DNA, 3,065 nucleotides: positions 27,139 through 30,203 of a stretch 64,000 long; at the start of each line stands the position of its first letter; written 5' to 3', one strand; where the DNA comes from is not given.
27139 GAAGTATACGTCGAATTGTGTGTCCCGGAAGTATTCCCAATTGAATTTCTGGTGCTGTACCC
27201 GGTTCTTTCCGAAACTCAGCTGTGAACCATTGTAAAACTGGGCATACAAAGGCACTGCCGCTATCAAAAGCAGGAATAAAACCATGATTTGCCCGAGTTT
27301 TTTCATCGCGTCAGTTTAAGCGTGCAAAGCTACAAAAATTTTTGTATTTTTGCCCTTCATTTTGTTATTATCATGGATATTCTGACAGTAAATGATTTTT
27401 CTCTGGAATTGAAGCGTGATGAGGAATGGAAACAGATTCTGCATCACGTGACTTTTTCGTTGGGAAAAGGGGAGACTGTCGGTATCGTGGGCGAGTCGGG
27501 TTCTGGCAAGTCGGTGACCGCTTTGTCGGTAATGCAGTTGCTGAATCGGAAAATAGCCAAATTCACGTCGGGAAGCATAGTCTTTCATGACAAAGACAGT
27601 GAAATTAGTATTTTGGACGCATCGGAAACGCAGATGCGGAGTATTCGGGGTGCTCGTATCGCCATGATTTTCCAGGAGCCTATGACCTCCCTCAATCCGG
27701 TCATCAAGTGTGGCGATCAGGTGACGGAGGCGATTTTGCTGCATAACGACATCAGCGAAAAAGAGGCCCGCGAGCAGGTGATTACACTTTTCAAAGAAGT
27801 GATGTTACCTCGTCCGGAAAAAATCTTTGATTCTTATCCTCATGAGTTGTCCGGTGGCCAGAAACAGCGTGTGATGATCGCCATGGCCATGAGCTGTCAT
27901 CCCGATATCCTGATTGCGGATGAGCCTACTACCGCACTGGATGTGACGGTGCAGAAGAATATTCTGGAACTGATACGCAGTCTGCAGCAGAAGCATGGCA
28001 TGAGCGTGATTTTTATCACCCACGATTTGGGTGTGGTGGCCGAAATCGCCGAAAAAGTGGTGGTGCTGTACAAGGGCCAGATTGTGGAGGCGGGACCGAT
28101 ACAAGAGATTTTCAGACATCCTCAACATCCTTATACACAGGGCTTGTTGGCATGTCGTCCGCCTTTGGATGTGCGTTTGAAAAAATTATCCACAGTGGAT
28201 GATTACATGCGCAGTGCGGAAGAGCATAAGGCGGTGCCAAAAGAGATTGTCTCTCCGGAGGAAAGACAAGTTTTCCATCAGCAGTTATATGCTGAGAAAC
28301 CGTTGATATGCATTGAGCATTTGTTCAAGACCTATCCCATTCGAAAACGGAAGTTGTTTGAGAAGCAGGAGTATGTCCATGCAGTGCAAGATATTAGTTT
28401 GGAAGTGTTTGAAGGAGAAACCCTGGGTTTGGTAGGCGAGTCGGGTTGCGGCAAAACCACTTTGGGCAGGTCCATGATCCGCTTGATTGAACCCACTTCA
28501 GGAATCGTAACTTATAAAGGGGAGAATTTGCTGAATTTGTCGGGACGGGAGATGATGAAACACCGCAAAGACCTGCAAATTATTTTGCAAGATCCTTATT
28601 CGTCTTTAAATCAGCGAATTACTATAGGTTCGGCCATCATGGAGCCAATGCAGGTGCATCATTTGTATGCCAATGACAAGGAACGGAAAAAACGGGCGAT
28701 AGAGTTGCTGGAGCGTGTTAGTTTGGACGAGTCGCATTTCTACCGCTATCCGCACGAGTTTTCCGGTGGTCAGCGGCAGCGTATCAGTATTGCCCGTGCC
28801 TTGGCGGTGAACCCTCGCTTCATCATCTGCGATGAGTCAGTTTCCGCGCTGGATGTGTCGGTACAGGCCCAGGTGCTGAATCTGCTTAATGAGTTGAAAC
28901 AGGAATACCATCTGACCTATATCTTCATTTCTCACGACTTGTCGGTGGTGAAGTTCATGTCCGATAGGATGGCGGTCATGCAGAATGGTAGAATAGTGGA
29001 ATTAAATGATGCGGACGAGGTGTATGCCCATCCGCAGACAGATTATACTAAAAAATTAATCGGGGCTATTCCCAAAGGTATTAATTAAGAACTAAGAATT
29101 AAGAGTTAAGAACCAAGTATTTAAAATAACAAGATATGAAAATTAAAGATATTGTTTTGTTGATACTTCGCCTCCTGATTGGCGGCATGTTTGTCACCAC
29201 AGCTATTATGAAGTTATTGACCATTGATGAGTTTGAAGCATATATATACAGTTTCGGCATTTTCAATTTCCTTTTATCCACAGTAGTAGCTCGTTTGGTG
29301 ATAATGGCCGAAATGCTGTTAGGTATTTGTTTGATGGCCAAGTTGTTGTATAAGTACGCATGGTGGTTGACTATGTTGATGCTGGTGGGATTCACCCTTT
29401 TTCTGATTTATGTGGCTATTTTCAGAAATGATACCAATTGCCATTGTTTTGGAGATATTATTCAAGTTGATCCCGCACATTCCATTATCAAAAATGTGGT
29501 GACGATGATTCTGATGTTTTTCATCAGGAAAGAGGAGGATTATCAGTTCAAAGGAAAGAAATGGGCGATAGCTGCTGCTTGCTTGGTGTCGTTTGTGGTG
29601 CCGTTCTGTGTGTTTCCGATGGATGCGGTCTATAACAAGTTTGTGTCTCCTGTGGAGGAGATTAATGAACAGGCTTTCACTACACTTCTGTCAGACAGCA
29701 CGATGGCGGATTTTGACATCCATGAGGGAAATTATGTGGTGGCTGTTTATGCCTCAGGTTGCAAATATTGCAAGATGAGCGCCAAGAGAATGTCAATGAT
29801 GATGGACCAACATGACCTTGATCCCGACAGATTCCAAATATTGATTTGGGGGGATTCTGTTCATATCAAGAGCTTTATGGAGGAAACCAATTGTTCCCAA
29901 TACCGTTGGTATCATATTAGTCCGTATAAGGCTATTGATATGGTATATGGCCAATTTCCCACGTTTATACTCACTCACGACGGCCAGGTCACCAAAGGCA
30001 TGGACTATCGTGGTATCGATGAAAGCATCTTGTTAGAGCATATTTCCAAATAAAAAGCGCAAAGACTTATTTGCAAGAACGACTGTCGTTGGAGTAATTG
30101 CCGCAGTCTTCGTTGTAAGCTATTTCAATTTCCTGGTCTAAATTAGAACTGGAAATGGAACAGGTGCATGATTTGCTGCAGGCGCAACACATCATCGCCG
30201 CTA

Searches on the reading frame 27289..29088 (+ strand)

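Call 7: search_protein_families(library=pfam, proteins=[window:27289-29088:+], max_evalue=0.001)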
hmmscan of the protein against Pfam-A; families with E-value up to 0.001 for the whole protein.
window:27289-29088:+ (599 aa): 17 families
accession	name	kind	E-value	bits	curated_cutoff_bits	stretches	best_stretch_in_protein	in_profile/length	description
PF00005.33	ABC_tran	-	1.5e-59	201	25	2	367-517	2-135/137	ABC transporter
PF02463.25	SMC_N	-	1.3e-15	57.8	40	2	55-261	19-212/220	RecF/RecN/SMC N terminal domain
PF08352.17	oligo_HPY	-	2.5e-13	50.7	27.1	1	266-312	1-47/65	Oligopeptide/dipeptide transporter, C-terminal region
PF13401.12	AAA_22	-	4.4e-09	37.2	27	0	66-243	10-121/130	AAA domain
PF13191.12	AAA_16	-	8.6e-09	36.5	32.6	1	43-96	5-59/167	AAA ATPase domain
PF13304.12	AAA_21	-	2.9e-07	31.3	27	1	184-250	235-303/304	AAA domain, putative AbiEii toxin, Type IV TA system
PF00006.31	ATP-synt_ab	-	6.5e-06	26.4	29.5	0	55-87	8-37/213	ATP synthase alpha/beta family, nucleotide-binding domain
PF00004.35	AAA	-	2.7e-05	25.1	21.2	0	381-424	3-36/131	ATPase family associated with various cellular activities (AAA)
PF00485.24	PRK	-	9.7e-05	22.7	22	0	64-104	2-43/196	Phosphoribulokinase / Uridine kinase family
PF05621.17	TniB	-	0.00011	22.2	22.4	0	192-243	107-160/189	Bacterial TniB protein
PF07728.20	AAA_5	-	0.00014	22.3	22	0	381-402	4-25/139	AAA domain (dynein-related subfamily)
PF00158.32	Sigma54_activat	-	0.00014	22.1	20.2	0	43-93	4-54/168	Sigma-54 interaction domain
PF13555.12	AAA_29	-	0.00017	21.7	27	0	54-75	15-36/61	P-loop containing region of AAA domain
PF05729.18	NACHT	-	0.00018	21.9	26.7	0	63-89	2-28/167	NACHT domain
PF24883.2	NPHP3_N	-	0.00034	21.3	24.8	0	64-169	25-114/164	Nephrocystin 3, N-terminal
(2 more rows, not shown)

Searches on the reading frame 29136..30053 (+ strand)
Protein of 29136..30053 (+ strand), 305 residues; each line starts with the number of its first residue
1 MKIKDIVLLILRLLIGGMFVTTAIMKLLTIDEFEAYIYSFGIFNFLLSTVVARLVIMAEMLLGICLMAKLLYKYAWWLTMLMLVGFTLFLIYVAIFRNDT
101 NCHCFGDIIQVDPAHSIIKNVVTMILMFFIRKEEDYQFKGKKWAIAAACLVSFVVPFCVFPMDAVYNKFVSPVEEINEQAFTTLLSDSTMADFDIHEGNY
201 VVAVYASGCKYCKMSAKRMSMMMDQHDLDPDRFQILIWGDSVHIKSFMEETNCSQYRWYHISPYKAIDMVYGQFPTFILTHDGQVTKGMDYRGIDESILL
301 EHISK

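Call 7: search_protein_families(library=pfam, proteins=[window:29136-30053:+], max_evalue=0.001)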
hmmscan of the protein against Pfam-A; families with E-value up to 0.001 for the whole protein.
window:29136-30053:+ (305 aa): 2 families
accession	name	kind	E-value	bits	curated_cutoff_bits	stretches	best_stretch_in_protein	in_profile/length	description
PF07291.16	MauE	-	4.2e-24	85.7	27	1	5-129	2-124/128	Methylamine utilisation protein MauE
PF07681.17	DoxX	-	2.3e-05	25.3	23.6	1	8-89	2-82/85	DoxX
